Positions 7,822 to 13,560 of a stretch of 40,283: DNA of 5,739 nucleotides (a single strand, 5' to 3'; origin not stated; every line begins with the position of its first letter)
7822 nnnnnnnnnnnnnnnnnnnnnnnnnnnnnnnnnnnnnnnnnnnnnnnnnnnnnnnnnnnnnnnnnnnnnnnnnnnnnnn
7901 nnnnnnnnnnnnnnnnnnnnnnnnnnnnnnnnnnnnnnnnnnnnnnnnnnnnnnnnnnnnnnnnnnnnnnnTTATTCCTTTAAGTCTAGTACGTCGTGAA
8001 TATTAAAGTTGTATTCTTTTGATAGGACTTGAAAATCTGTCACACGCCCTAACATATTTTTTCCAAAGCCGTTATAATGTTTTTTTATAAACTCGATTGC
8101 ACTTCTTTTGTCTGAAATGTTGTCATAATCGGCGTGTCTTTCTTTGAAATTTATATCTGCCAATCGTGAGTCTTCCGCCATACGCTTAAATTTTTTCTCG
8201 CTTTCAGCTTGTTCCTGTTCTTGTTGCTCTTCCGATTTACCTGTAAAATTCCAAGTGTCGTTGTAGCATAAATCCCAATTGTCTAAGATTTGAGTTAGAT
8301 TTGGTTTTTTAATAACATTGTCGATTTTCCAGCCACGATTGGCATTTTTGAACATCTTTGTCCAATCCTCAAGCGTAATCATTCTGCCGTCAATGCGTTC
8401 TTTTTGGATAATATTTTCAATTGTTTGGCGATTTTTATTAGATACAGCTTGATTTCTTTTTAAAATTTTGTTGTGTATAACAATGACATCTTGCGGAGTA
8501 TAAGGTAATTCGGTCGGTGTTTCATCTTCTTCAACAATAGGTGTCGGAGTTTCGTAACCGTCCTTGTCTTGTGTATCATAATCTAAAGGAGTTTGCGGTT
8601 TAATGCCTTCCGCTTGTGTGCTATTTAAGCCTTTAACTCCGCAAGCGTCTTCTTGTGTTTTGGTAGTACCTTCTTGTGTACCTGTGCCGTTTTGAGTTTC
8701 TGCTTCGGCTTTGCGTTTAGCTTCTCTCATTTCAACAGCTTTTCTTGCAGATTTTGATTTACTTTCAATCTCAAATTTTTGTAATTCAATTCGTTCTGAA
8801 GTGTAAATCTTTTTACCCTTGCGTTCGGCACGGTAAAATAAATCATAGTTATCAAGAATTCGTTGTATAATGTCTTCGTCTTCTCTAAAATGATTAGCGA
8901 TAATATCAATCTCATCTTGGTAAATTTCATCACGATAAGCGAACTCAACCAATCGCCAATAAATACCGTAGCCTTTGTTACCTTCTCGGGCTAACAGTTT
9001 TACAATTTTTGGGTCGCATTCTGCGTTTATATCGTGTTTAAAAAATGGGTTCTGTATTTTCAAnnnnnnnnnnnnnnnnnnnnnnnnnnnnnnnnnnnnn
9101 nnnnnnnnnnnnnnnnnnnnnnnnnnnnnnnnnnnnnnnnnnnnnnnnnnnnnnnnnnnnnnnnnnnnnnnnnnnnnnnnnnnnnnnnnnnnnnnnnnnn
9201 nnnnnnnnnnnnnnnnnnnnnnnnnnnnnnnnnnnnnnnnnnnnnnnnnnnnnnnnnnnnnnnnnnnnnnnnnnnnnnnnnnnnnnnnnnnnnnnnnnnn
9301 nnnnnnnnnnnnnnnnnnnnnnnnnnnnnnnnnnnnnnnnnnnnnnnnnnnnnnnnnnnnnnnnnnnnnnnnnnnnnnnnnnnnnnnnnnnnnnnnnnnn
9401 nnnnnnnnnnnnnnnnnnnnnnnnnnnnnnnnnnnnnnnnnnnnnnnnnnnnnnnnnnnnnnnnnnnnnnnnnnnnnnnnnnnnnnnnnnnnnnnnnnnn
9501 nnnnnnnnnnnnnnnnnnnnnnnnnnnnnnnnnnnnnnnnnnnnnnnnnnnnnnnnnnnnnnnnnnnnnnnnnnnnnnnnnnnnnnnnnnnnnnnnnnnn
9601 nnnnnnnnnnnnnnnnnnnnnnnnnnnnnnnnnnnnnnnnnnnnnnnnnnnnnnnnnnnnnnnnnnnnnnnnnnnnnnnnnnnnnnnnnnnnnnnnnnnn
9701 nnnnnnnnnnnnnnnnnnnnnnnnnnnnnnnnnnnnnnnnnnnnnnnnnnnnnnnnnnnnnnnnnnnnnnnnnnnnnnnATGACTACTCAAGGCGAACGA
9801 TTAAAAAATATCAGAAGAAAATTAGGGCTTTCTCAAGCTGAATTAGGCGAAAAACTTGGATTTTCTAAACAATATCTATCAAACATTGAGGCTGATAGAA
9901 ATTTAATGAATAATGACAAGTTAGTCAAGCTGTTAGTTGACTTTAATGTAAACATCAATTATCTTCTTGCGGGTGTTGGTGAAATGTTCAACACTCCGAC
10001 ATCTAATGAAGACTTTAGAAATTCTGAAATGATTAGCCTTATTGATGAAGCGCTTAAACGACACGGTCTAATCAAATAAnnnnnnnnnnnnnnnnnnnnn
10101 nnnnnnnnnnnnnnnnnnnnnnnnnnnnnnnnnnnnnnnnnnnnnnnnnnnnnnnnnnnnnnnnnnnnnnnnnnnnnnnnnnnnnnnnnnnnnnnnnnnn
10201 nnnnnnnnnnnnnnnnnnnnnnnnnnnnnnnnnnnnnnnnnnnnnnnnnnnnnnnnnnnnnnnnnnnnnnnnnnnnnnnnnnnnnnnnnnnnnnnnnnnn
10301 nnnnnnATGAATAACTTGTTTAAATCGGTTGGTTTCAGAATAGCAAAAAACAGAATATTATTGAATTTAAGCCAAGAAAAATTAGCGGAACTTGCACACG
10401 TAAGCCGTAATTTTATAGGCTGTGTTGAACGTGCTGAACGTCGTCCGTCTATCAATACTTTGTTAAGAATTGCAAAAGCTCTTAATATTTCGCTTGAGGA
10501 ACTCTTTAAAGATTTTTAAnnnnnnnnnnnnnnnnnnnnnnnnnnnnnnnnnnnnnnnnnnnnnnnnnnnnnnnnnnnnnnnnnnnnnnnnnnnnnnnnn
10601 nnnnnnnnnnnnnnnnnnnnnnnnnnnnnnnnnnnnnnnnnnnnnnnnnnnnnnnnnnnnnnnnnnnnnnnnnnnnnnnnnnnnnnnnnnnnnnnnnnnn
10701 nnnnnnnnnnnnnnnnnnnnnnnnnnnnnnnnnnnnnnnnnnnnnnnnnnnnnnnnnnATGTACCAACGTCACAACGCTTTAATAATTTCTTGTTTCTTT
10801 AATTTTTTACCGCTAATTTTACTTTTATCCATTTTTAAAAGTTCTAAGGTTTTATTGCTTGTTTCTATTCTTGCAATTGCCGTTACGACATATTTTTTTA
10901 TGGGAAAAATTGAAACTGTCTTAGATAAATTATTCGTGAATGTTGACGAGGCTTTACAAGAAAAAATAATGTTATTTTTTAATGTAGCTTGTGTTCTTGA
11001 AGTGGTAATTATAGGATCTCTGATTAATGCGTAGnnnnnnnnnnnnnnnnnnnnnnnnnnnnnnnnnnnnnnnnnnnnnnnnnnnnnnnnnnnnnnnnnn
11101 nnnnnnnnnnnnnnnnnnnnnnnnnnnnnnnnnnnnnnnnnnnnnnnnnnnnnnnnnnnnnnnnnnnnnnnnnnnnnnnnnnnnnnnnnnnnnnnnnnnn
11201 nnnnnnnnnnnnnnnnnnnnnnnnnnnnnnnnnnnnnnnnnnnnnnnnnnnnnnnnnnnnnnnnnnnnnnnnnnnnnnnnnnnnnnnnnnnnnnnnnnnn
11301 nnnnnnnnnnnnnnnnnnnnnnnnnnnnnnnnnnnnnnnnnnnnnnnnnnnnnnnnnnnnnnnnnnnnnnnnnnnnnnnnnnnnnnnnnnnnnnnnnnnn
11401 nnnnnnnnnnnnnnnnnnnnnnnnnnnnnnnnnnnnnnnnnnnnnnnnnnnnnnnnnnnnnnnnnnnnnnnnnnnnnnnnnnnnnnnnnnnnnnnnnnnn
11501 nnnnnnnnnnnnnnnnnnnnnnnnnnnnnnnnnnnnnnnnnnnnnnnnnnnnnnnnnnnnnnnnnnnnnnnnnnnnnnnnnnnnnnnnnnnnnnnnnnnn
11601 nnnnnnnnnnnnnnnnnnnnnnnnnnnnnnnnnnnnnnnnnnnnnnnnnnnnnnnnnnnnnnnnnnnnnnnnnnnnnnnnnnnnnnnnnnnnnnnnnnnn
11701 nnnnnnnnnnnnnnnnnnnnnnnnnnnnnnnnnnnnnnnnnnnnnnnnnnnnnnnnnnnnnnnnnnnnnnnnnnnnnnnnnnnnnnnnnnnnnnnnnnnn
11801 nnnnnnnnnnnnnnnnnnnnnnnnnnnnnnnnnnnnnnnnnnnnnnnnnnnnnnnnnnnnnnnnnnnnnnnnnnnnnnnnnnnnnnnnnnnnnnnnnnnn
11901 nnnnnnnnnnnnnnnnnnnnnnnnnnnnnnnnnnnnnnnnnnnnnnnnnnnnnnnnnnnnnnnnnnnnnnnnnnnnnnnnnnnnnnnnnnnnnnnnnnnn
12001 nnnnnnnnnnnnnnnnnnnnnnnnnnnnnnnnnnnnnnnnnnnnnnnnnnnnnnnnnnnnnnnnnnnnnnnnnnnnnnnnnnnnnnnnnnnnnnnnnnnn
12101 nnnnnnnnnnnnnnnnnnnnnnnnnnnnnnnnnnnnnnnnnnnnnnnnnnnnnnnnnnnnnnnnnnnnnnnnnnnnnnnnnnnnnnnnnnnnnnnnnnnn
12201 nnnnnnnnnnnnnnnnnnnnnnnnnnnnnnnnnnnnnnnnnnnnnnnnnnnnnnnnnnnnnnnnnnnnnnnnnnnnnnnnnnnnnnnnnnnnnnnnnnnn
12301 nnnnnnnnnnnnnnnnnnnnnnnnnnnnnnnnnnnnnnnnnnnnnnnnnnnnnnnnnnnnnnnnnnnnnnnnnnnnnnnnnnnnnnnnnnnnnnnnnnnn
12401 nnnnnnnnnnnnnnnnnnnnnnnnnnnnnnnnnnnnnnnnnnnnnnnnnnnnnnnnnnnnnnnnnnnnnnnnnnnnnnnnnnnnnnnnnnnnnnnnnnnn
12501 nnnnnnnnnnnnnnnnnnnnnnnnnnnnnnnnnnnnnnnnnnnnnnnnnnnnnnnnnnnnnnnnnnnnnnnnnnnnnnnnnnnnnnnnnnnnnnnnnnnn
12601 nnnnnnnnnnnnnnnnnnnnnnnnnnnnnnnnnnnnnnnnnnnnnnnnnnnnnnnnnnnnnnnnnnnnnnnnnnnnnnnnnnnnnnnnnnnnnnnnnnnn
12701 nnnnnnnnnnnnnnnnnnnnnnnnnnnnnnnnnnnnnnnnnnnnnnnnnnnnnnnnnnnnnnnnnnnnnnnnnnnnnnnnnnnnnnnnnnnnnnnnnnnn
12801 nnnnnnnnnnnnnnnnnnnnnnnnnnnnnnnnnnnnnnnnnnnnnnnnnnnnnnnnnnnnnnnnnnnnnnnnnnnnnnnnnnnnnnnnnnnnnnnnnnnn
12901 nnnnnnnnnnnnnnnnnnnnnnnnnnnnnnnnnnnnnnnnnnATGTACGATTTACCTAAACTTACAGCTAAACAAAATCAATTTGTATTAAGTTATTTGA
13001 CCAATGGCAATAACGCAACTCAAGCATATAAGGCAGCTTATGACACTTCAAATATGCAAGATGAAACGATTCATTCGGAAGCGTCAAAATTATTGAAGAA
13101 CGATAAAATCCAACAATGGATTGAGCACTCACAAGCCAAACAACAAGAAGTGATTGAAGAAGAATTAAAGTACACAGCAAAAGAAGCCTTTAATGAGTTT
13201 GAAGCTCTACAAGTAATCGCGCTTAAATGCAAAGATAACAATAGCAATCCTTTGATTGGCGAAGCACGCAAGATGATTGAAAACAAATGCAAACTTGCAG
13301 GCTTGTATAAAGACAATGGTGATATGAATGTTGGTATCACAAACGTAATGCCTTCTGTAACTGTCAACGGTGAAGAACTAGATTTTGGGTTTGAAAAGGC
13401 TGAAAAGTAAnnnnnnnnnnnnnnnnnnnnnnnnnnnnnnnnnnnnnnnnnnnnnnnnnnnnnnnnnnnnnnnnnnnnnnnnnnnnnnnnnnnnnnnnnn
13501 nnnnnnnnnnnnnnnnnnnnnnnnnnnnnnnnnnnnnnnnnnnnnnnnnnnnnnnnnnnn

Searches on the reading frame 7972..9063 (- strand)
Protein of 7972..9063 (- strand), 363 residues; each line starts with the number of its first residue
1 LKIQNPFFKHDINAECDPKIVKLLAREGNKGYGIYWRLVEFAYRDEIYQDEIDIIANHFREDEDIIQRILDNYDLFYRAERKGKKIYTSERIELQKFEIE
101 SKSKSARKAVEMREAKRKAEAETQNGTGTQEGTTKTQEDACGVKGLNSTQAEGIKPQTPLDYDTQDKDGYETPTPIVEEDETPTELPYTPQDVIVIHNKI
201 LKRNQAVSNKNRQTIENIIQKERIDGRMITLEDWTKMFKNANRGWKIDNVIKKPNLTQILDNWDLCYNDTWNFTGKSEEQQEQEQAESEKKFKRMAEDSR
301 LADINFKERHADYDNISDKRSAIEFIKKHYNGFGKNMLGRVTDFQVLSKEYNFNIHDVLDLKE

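Call 9: search_protein_families(library=pfam, proteins=[window:7972-9063:-], max_evalue=0.01)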
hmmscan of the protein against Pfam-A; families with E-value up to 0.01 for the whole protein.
window:7972-9063:- (363 aa): 1 family
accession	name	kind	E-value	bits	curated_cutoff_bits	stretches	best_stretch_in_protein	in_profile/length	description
PF14297.12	Lin1244_N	-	8.8e-11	42.8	25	1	7-92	1-95/95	Lin1244/Lin1753-like, N-terminal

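Call 10: search_protein_families(library=phrogs, proteins=[window:7972-9063:-], max_evalue=0.01)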
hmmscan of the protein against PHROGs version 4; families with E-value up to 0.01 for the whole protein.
window:7972-9063:- (363 aa): 5 families
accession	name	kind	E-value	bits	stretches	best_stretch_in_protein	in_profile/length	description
phrog_2562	-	DNA, RNA and nucleotide metabolism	1.6e-10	42.1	1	1-292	5-283/290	replication initiation protein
phrog_24189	-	unknown function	9.9e-07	30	1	7-41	18-52/151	-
phrog_20981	-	unknown function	1.2e-06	29.5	1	7-68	3-60/293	-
phrog_38715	-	unknown function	9e-06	26.5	1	7-122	5-119/269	-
phrog_9327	-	DNA, RNA and nucleotide metabolism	0.0034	18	1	33-165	27-158/276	primosomal protein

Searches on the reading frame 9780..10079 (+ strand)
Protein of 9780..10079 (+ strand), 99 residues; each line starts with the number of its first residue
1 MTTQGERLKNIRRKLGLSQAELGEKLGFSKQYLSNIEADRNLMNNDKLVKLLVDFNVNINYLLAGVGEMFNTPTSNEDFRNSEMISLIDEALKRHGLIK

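Call 9: search_protein_families(library=pfam, proteins=[window:9780-10079:+], max_evalue=0.01)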
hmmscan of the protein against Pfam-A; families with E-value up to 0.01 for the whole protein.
window:9780-10079:+ (99 aa): 6 families
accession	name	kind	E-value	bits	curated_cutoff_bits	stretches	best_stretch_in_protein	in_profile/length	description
PF12844.13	HTH_19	-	1.6e-14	54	30.2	1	5-68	1-64/64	Helix-turn-helix domain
PF01381.28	HTH_3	-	5.2e-12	46.1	23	1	8-62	1-55/55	Helix-turn-helix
PF13560.12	HTH_31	-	9.2e-09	35.9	27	1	5-48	3-47/64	Helix-turn-helix domain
PF07022.19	Phage_CI_repr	-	1.1e-06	29.3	22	1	12-70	7-65/65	Bacteriophage CI repressor helix-turn-helix domain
PF13413.12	HTH_25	-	0.00015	21.9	24.6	1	7-40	1-34/62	Helix-turn-helix domain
PF12802.13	MarR_2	-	0.0099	16.5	27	0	11-36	14-40/61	MarR family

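Call 10: search_protein_families(library=phrogs, proteins=[window:9780-10079:+], max_evalue=0.01)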
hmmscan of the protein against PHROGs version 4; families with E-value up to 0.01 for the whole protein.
window:9780-10079:+ (99 aa): 27 families (the best 25 are shown)
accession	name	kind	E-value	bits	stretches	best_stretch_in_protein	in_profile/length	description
phrog_8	-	transcription regulation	1.1e-17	65.6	1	3-88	161-239/346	transcriptional regulator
phrog_4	-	transcription regulation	2.1e-14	54.3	1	1-76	134-205/400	transcriptional repressor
phrog_2439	-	transcription regulation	8e-12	45.7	1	2-86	6-87/367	transcriptional regulator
phrog_3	-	transcription regulation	1.1e-10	42.9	1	1-73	86-158/430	transcriptional repressor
phrog_2967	-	transcription regulation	2.3e-09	38.1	1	5-78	12-78/225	transcriptional regulator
phrog_2328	-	transcription regulation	2.7e-09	37.9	1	4-77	16-89/128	transcriptional repressor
phrog_2104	-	unknown function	3.4e-07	31.4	1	4-41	40-77/103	-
phrog_9710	-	unknown function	1.6e-06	29.1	1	21-76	32-89/95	-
phrog_1373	-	transcription regulation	1.7e-06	29.1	1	6-65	66-125/166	transcriptional regulator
phrog_7241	-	transcription regulation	2.7e-06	28.4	1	6-63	64-121/122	transcriptional regulator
phrog_5823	-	transcription regulation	3.7e-06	27.3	1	2-65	5-69/404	transcriptional regulator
phrog_955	-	DNA, RNA and nucleotide metabolism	2.3e-05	25.2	1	3-44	24-65/142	HTH DNA binding protein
phrog_7950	-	transcription regulation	3.5e-05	24.8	1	5-52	9-61/68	transcriptional repressor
phrog_14076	-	transcription regulation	5.4e-05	24.6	1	5-40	15-53/86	transcriptional regulator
phrog_4779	-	transcription regulation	0.00012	23.5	1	2-47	1-46/98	transcriptional regulator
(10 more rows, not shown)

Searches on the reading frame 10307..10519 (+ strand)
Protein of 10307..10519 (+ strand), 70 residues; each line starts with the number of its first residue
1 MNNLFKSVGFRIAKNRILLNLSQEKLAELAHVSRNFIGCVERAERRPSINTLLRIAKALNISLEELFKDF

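Call 9: search_protein_families(library=pfam, proteins=[window:10307-10519:+], max_evalue=0.01)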
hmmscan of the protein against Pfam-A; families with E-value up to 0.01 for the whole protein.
window:10307-10519:+ (70 aa): 5 families
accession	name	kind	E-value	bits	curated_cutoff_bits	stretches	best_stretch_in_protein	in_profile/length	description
PF01381.28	HTH_3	-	3.1e-14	53.2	23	1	12-66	1-55/55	Helix-turn-helix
PF13560.12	HTH_31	-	1.1e-07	32.5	27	1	20-65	14-60/64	Helix-turn-helix domain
PF12844.13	HTH_19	-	1.2e-06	28.8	30.2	1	11-68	3-60/64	Helix-turn-helix domain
PF13443.12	HTH_26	-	1.5e-06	28.8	22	1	20-68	10-59/63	Cro/C1-type HTH DNA-binding domain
PF07022.19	Phage_CI_repr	-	0.00056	20.6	22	1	22-66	13-57/65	Bacteriophage CI repressor helix-turn-helix domain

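Call 10: search_protein_families(library=phrogs, proteins=[window:10307-10519:+], max_evalue=0.01)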
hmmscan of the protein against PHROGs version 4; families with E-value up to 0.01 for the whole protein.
window:10307-10519:+ (70 aa): 17 families
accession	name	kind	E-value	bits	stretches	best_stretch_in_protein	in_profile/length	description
phrog_5823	-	transcription regulation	1.6e-11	45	1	6-67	5-67/404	transcriptional regulator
phrog_8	-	transcription regulation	8.3e-11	42.9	1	6-68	160-217/346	transcriptional regulator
phrog_3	-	transcription regulation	1.9e-10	42.1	1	6-69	87-148/430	transcriptional repressor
phrog_4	-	transcription regulation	2.4e-07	31.1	1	6-68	135-193/400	transcriptional repressor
phrog_2439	-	transcription regulation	2.4e-07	31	1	6-67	6-67/367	transcriptional regulator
phrog_7241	-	transcription regulation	5.2e-07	30.8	1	15-67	69-121/122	transcriptional regulator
phrog_1373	-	transcription regulation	2.1e-06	28.8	1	19-66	75-122/166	transcriptional regulator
phrog_2328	-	transcription regulation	0.00013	22.8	1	7-67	15-75/128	transcriptional repressor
phrog_2967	-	transcription regulation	0.00024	21.7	1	11-68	14-71/225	transcriptional regulator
phrog_2104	-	unknown function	0.0004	21.5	1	11-55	43-89/103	-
phrog_25914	-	DNA, RNA and nucleotide metabolism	0.0006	20.9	1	19-68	38-86/96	HTH DNA binding protein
phrog_7126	-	DNA, RNA and nucleotide metabolism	0.00093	20.1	1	17-62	27-73/120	HTH DNA binding protein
phrog_4836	-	transcription regulation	0.0013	19.4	1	2-59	70-127/194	CII-like regulator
phrog_4268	-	transcription regulation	0.0031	18.7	1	25-64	51-90/96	transcriptional repressor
phrog_5301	-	transcription regulation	0.0032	18.6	1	20-65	20-67/132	transcriptional repressor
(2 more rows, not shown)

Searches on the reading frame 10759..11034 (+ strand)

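Call 9: search_protein_families(library=pfam, proteins=[window:10759-11034:+], max_evalue=0.01)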
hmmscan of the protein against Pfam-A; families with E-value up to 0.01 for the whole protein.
window:10759-11034:+ (91 aa): 0 families

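Call 10: search_protein_families(library=phrogs, proteins=[window:10759-11034:+], max_evalue=0.01)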
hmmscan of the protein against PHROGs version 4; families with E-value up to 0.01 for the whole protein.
window:10759-11034:+ (91 aa): 0 families

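Call 110: search_protein_families(library=ncbifam, proteins=[window:10759-11034:+], max_evalue=0.1)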
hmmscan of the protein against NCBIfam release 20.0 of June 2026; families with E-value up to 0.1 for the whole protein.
window:10759-11034:+ (91 aa): 1 family
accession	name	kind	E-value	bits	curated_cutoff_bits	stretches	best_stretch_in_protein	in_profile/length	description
NF028537.1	P_eth_NH2_trans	domain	0.017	13.7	500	1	8-88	46-126/527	phosphoethanolamine--lipid A transferase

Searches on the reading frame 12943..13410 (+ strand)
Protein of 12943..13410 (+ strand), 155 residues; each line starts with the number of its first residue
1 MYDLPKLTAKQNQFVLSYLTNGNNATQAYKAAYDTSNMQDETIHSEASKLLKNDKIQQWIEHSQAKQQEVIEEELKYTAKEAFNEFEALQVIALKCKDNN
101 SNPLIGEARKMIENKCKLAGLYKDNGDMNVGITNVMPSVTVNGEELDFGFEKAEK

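Call 9: search_protein_families(library=pfam, proteins=[window:12943-13410:+], max_evalue=0.01)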
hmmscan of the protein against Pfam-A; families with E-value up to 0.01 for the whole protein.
window:12943-13410:+ (155 aa): 1 family
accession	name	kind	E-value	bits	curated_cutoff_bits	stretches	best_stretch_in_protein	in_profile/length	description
PF03592.21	Terminase_2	-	2.6e-12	48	26.1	1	7-86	1-71/141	Terminase small subunit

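Call 10: search_protein_families(library=phrogs, proteins=[window:12943-13410:+], max_evalue=0.01)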
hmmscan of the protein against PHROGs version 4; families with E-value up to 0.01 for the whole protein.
window:12943-13410:+ (155 aa): 5 families
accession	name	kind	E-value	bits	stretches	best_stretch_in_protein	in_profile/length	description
phrog_51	-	head and packaging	5.8e-16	60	1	5-87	87-161/261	terminase small subunit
phrog_1595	-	head and packaging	7.8e-12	46.6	1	6-93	3-86/164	terminase small subunit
phrog_17390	-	unknown function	1.6e-08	35.3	1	6-70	2-61/69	-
phrog_2606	-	head and packaging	4e-08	34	1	6-69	88-147/310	terminase small subunit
phrog_641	-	head and packaging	3.1e-05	25.5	1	7-104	3-95/162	terminase small subunit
